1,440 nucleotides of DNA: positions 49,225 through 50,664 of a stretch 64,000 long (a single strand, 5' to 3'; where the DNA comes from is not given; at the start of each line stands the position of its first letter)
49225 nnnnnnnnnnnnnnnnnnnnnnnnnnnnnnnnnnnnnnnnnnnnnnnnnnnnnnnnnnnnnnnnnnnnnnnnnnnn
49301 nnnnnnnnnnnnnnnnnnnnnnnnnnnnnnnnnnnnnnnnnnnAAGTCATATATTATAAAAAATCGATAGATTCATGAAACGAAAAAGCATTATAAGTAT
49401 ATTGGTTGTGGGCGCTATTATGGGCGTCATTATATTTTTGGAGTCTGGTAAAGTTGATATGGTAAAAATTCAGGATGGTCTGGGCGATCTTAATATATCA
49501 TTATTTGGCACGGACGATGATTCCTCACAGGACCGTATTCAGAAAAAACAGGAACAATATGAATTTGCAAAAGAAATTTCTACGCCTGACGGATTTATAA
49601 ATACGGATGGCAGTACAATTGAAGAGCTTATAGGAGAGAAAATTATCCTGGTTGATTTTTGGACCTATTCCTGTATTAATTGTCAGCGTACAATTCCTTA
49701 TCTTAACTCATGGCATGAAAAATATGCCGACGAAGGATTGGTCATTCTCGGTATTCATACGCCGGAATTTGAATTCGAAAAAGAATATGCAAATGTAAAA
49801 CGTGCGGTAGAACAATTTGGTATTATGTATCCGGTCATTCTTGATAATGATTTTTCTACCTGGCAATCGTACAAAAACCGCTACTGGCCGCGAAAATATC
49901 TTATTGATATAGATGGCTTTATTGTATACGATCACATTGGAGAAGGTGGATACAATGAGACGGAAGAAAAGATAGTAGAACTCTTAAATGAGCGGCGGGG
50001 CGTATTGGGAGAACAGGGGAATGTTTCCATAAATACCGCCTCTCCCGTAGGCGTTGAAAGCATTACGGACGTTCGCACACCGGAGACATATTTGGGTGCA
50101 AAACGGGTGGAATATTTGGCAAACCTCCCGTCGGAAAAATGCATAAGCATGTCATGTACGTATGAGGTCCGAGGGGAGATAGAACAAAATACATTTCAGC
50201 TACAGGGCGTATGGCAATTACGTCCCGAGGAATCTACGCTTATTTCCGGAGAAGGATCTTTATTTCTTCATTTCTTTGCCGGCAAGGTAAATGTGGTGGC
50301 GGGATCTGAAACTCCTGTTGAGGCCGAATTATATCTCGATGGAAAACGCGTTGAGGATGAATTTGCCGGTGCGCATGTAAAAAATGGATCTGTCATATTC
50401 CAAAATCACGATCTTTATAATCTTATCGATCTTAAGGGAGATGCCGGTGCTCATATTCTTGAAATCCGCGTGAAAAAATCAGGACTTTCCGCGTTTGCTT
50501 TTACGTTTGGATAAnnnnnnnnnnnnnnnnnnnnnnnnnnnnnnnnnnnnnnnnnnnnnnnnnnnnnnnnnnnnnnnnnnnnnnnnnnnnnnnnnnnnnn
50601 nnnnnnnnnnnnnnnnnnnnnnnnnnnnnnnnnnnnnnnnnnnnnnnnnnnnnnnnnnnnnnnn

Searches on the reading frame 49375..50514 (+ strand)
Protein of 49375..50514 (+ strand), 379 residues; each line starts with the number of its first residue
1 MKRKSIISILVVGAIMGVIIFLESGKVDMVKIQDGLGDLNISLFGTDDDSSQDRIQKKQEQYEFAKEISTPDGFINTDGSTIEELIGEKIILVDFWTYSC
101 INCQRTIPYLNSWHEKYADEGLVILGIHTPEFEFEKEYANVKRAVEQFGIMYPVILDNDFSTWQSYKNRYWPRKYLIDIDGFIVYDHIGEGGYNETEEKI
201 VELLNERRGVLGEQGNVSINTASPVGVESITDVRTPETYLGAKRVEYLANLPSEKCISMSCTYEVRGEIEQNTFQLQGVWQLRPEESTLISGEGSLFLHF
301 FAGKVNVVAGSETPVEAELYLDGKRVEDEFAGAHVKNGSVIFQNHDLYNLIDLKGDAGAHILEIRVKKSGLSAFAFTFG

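Call 79: search_protein_families(library=pfam, proteins=[window:49375-50514:+], max_evalue=0.00001)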
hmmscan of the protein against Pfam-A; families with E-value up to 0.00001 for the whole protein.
window:49375-50514:+ (379 aa): 4 families
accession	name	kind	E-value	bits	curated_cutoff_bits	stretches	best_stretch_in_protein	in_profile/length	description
PF17991.7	Thioredoxin_10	-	7.8e-28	98.2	27.1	1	235-379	1-142/142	Thioredoxin like C-terminal domain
PF00578.27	AhpC-TSA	-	1.8e-09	38.1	26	1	80-185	16-123/124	AhpC/TSA family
PF08534.16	Redoxin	-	3.9e-08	33.6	26.6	1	84-196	25-140/148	Redoxin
PF13905.12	Thioredoxin_8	-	2.6e-07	31.3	27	1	89-182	2-93/94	Thioredoxin-like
